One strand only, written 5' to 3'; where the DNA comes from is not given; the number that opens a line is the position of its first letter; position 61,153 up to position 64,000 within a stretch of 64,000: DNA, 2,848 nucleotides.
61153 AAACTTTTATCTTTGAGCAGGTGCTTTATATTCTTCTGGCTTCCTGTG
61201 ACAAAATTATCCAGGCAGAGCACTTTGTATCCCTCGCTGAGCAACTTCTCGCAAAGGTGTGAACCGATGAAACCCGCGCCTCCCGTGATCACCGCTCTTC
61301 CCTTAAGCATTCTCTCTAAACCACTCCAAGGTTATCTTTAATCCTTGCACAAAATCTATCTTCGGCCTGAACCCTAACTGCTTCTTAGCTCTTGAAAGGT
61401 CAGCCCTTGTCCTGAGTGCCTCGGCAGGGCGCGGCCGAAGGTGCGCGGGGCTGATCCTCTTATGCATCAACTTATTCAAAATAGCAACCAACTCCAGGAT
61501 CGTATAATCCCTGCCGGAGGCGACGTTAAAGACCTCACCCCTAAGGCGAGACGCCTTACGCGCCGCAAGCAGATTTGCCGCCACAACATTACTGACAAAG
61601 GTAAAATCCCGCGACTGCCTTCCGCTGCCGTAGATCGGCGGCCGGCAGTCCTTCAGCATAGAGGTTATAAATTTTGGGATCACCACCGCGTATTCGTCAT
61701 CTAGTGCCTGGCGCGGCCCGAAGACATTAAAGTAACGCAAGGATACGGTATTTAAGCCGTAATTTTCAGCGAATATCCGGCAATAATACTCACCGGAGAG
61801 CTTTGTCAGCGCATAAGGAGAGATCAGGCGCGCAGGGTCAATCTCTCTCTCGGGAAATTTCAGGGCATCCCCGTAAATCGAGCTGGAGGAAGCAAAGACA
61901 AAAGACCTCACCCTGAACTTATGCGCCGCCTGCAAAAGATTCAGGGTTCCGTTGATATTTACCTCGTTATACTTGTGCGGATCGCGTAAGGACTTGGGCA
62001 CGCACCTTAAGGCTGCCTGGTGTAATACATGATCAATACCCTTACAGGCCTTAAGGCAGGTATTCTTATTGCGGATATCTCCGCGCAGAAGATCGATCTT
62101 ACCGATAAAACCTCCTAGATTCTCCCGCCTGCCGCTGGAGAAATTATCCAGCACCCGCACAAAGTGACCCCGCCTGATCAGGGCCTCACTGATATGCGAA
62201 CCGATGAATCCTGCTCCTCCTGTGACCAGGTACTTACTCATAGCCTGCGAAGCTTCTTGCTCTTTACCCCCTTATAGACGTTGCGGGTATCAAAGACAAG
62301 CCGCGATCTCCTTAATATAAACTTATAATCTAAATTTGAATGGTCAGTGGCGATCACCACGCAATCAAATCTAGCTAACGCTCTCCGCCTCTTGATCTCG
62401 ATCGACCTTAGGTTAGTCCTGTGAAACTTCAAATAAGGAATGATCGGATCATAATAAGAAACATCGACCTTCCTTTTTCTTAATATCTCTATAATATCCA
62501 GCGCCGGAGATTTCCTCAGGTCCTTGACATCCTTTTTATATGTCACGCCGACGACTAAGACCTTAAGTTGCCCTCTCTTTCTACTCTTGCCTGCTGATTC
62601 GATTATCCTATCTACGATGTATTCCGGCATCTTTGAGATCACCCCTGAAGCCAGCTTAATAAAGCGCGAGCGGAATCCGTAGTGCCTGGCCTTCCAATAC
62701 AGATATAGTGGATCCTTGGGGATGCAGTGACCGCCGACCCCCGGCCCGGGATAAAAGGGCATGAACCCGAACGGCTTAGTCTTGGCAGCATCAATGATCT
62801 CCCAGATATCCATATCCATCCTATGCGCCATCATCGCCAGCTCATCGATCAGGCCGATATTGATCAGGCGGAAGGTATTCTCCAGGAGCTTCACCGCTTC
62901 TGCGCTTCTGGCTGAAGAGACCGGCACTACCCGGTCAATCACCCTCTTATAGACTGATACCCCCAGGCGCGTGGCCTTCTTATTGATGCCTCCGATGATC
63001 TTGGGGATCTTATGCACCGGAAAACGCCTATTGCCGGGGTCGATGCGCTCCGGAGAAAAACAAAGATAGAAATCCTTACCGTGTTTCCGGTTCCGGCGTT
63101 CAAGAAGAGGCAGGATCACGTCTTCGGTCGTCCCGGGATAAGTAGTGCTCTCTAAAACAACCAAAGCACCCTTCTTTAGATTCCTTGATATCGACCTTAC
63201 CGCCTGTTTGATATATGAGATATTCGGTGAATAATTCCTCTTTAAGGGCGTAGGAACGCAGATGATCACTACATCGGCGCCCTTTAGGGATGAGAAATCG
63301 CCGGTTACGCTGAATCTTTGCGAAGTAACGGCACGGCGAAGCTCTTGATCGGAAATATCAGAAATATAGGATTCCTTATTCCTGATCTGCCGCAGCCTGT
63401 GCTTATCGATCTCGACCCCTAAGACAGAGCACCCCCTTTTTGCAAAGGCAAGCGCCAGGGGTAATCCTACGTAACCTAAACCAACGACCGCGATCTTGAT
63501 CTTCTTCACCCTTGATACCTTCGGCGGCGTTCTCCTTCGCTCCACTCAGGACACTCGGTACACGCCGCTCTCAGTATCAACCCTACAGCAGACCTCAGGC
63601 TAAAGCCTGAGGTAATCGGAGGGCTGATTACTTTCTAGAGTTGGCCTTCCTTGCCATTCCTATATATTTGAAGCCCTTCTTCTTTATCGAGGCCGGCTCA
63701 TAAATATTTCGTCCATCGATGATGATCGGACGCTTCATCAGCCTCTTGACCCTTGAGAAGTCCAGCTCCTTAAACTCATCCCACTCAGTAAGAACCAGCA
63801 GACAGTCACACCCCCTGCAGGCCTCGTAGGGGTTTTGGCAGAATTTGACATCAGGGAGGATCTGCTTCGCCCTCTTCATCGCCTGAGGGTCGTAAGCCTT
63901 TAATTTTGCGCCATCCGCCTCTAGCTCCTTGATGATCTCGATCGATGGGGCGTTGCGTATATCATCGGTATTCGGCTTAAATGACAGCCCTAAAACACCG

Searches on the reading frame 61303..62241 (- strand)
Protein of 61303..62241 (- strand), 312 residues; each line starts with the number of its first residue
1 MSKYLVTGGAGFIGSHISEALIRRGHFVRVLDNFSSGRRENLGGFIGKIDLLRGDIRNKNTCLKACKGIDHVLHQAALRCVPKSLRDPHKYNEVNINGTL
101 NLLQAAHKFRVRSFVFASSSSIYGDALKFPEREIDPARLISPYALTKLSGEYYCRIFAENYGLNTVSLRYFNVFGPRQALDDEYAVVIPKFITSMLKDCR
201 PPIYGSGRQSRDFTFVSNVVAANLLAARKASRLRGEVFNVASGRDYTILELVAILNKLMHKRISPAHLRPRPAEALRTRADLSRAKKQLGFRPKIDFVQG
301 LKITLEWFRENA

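Call 5: search_protein_families(library=pfam, proteins=[window:61303-62241:-])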
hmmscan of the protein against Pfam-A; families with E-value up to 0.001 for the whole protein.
window:61303-62241:- (312 aa): 9 families
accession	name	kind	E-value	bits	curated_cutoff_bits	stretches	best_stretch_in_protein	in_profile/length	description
PF01370.27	Epimerase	-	4.6e-61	206.7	20.9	1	5-241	2-240/240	NAD dependent epimerase/dehydratase family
PF16363.11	GDP_Man_Dehyd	-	4.6e-53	181.2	27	1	5-303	1-331/332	GDP-mannose 4,6 dehydratase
PF01073.25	3Beta_HSD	-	2.4e-29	102.7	22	1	5-230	1-232/280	3-beta hydroxysteroid dehydrogenase/isomerase family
PF02719.21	Polysacc_synt_2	-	3.7e-14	53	20.2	1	5-263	2-251/293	Polysaccharide biosynthesis protein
PF07993.18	NAD_binding_4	-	2.1e-10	40.6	20.1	1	6-218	1-253/258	Male sterility protein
PF13460.12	NAD_binding_10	-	9.2e-08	32.6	27.2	1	8-129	1-109/184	NAD(P)H-binding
PF04321.23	RmlD_sub_bind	-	2.9e-07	30.3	27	1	4-175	3-153/287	RmlD substrate binding domain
PF08659.16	KR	-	7e-05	23.3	22.6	0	3-122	2-140/180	KR domain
PF05368.20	NmrA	-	0.00012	22.2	27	1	3-119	4-107/298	NmrA-like family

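Call 6: search_protein_families(library=ncbifam, proteins=[window:61303-62241:-])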
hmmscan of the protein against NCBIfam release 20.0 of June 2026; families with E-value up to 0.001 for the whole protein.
window:61303-62241:- (312 aa): 29 families (the best 25 are shown)
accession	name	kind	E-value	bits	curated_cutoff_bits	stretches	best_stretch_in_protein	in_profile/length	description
NF011728.1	PRK15181.1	equivalog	1.6e-68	231.2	760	1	3-309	17-338/348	Vi polysaccharide biosynthesis UDP-N-acetylglucosaminuronic acid C-4 epimerase TviC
TIGR04180.1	EDH_00030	hypoth_equivalog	6.3e-55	186.3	475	1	5-295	2-296/297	NAD-dependent 4,6-dehydratase LegB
TIGR01179.1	galE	equivalog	2.1e-49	168.1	262.3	1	4-310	2-327/332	UDP-glucose 4-epimerase GalE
TIGR01181.1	dTDP_gluc_dehyt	equivalog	1.2e-48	165.9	365.1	1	3-311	1-314/321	dTDP-glucose 4,6-dehydratase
TIGR02197.1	heptose_epim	equivalog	6.2e-32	111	274.6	1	5-308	2-313/316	ADP-glyceromanno-heptose 6-epimerase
NF007956.0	PRK10675.1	subfamily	9e-31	107.2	394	1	4-294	3-315/338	UDP-glucose 4-epimerase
NF042422.1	oxyalk_red_OleD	equivalog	1.1e-24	87.4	580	1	3-250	2-241/329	2-alkyl-3-oxoalkanoate reductase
NF007490.0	PRK10084.1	subfamily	4.2e-22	78.6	649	1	3-311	2-337/361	dTDP-glucose 4,6-dehydratase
NF007582.0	PRK10217.1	equivalog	4.4e-22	78.6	698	1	1-311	1-334/355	dTDP-glucose 4,6-dehydratase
TIGR03466.1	HpnA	hypoth_equivalog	5.8e-22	78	367.65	1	3-167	2-164/327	hopanoid-associated sugar epimerase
NF047922.1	GDPFucSynFcl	equivalog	1.7e-21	77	500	1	95-311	81-304/308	GDP-L-fucose synthase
NF008360.0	PRK11150.1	equivalog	2.6e-18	66.3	452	1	5-251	3-246/310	ADP-glyceromanno-heptose 6-epimerase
NF042423.1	oxyalk_red_Shew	equivalog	8.9e-18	64.4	580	1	2-235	9-233/331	2-alkyl-3-oxoalkanoate reductase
NF052578.1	StrlDmthSdmBMthl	equivalog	7.4e-17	62.1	600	1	5-259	4-245/328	sterol demethylase protein SdmB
TIGR02622.1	CDP_4_6_dhtase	equivalog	2.9e-14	53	278.45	1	3-310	6-332/352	CDP-glucose 4,6-dehydratase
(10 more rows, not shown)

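Call 40: search_solved_structures(query=window:61303-62241:-, max_evalue=1e-30)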
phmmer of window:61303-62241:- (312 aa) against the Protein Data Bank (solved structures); distinct sequences matched with E-value up to 1e-30: 32.
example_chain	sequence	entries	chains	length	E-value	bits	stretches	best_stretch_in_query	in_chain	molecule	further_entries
10ke_A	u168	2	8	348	9.8e-71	242.1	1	2-309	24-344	Capsular polysaccharide biosynthesis protein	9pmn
1sb8_A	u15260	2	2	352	1.1e-67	232.1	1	4-308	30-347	wbpP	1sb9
3ru7_A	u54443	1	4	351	6.4e-67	229.6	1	4-308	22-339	WbgU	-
3ru9_A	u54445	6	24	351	6.4e-67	229.6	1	4-308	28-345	WbgU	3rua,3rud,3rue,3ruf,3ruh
3lu1_A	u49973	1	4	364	7.3e-67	229.4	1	4-308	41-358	WbgU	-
3ruc_A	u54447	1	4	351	8.5e-67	229.2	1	4-308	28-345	WbgU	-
6dnt_A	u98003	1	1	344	2.4e-63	217.8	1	4-309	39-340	NAD-dependent epimerase/dehydratase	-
4zrm_A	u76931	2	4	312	1.8e-57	198.5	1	4-310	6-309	UDP-glucose 4-epimerase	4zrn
6wjb_A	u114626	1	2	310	4.5e-48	167.7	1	3-301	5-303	NAD-dependent epimerase/dehydratase family protein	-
2p5u_A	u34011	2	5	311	5.3e-48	167.5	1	3-309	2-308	UDP-glucose 4-epimerase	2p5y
6wj9_A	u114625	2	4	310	4.3e-47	164.5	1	3-301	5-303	NAD-dependent epimerase/dehydratase family protein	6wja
6pmh_A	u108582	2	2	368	5.1e-45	157.7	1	5-311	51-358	UDP-glucose 4-epimerase related protein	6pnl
6zl6_A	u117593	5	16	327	7.1e-45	157.2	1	3-309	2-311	Epimerase domain-containing protein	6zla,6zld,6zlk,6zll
6zlj_A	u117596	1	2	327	2.6e-44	155.4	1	3-309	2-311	Epimerase domain-containing protein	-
7ys8_A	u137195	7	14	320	7.9e-41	143.9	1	4-310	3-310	UDP-glucose 4-epimerase | UDP-glucose 4-epimerase along with EC 5.1.3.2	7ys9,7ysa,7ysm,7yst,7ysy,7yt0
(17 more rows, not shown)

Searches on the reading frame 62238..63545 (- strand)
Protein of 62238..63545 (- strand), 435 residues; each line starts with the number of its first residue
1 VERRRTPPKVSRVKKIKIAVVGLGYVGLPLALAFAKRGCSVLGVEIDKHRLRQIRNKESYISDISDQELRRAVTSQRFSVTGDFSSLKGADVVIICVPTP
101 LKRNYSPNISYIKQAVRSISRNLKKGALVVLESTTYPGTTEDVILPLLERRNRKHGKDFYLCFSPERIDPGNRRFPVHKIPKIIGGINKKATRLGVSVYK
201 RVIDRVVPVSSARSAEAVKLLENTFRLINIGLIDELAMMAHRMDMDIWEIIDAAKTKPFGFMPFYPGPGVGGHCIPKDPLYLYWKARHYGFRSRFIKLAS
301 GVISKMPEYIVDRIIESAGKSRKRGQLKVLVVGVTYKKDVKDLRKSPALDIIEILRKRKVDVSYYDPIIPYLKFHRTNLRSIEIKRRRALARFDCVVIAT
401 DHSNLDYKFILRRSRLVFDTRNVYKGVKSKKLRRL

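Call 5: search_protein_families(library=pfam, proteins=[window:62238-63545:-])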
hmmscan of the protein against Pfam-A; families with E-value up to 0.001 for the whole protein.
window:62238-63545:- (435 aa): 7 families
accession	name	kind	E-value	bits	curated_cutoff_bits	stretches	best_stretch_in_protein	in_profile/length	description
PF03721.20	UDPG_MGDP_dh_N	-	5.2e-47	160.3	27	1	17-193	2-181/187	UDP-glucose/GDP-mannose dehydrogenase family, NAD binding domain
PF00984.24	UDPG_MGDP_dh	-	1.3e-28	99.4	25.4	1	213-299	1-88/94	UDP-glucose/GDP-mannose dehydrogenase family, central domain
PF03720.21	UDPG_MGDP_dh_C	-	7.8e-23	81.3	30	1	330-425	1-102/103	UDP-glucose/GDP-mannose dehydrogenase family, UDP binding domain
PF03446.21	NAD_binding_2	-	6.3e-07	30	21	1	17-143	1-103/161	NAD binding domain of 6-phosphogluconate dehydrogenase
PF02737.24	3HCDH_N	-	7.9e-06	26.3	22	1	17-98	1-87/180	3-hydroxyacyl-CoA dehydrogenase, NAD binding domain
PF02558.23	ApbA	-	1.5e-05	25.1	22.2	1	18-99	1-76/150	Ketopantoate reductase PanE/ApbA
PF01210.29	NAD_Gly3P_dh_N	-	8.3e-05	23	23.1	1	17-119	1-100/158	NAD-dependent glycerol-3-phosphate dehydrogenase N-terminus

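Call 6: search_protein_families(library=ncbifam, proteins=[window:62238-63545:-])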
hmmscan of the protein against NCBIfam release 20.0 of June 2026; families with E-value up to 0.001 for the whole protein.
window:62238-63545:- (435 aa): 9 families
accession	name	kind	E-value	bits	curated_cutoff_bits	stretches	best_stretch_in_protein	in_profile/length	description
TIGR03026.1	NDP-sugDHase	subfamily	9.8e-128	426.4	189.8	1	17-422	2-413/413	nucleotide sugar dehydrogenase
NF040825.1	UDPMaNacDH_Arch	equivalog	4.5e-87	292.6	750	1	16-424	1-401/418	UDP-N-acetyl-D-mannosamine dehydrogenase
NF008286.0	PRK11064.1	equivalog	1.4e-71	241.3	459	1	17-423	5-418/420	UDP-N-acetyl-D-mannosamine dehydrogenase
NF011729.0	PRK15182.1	equivalog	4.8e-64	216.7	592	1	13-404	4-390/425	Vi polysaccharide biosynthesis UDP-N-acetylglucosamine C-6 dehydrogenase TviB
NF041297.1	UDPGDh_AglM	equivalog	8e-50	170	670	1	17-425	2-418/429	UDP-glucose 6-dehydrogenase AglM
NF047673.2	TeichurnBiosyTuaD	equivalog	3e-41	142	700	1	17-426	3-416/439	UDP-glucose 6-dehydrogenase TuaD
NF011631.0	PRK15057.1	equivalog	2.6e-17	63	757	1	16-379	1-349/388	UDP-glucose 6-dehydrogenase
NF000942.0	PRK00094.1-4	subfamily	0.00014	21.2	257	1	16-111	3-94/334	NAD(P)H-dependent glycerol-3-phosphate dehydrogenase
NF004783.0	PRK06129.1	equivalog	0.0009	18.7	347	0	17-71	4-59/315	3-hydroxyacyl-CoA dehydrogenase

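Call 39: search_solved_structures(query=window:62238-63545:-, max_evalue=1e-20)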
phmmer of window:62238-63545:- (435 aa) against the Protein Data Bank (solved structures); distinct sequences matched with E-value up to 1e-20: 11.
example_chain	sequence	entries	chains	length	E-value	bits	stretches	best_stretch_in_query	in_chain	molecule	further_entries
4r16_A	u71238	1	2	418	1.2e-72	248.4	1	17-425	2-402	418aa long hypothetical UDP-N-acetyl-D-mannosaminuronic acid dehydrogenase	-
3ojl_A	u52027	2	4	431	8.3e-65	222.5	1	17-426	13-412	Cap5O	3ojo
4xr9_A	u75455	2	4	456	3.8e-48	167.6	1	14-370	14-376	CalS8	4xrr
3g79_A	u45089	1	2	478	1.3e-45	159.3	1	17-371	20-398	NDP-N-acetyl-D-galactosaminuronic acid dehydrogenase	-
3vtf_A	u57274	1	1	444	1e-37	133.3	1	17-428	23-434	UDP-glucose 6-dehydrogenase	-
3gg2_A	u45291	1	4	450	8.4e-34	120.4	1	16-369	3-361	Sugar dehydrogenase, UDP-glucose/GDP-mannose dehydrogenase family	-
1mfz_A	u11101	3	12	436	4.3e-32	114.7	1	17-386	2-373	GDP-mannose 6-dehydrogenase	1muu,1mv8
4a7p_A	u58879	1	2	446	2.3e-30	109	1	15-425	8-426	UDP-GLUCOSE DEHYDROGENASE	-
2y0e_A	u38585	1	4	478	1.8e-25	92.9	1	17-369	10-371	UDP-GLUCOSE DEHYDROGENASE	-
2y0c_A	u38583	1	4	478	3.3e-24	88.8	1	17-369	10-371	UDP-GLUCOSE DEHYDROGENASE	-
2y0d_A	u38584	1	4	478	3.3e-24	88.8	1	17-369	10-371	UDP-GLUCOSE DEHYDROGENASE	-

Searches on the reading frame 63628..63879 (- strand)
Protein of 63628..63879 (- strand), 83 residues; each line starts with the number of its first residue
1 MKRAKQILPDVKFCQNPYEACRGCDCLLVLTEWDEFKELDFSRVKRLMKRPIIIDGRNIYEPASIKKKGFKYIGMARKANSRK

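Call 5: search_protein_families(library=pfam, proteins=[window:63628-63879:-])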
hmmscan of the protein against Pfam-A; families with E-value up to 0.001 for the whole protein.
window:63628-63879:- (83 aa): 1 family
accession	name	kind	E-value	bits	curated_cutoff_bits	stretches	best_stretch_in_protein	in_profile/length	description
PF03720.21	UDPG_MGDP_dh_C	-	7.3e-17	62.1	30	1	6-62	47-103/103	UDP-glucose/GDP-mannose dehydrogenase family, UDP binding domain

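Call 6: search_protein_families(library=ncbifam, proteins=[window:63628-63879:-])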
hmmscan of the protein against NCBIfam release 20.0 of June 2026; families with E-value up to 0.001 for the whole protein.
window:63628-63879:- (83 aa): 4 families
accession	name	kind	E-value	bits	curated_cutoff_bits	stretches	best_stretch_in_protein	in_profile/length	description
NF047673.2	TeichurnBiosyTuaD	equivalog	2.1e-19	70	700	1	5-79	359-433/439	UDP-glucose 6-dehydrogenase TuaD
TIGR03026.1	NDP-sugDHase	subfamily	2.6e-09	36.3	189.8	1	12-58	368-413/413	nucleotide sugar dehydrogenase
NF041297.1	UDPGDh_AglM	equivalog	4.2e-09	35.8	670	1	4-63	363-420/429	UDP-glucose 6-dehydrogenase AglM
NF040825.1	UDPMaNacDH_Arch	equivalog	1.8e-07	30.4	750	1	19-77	360-415/418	UDP-N-acetyl-D-mannosamine dehydrogenase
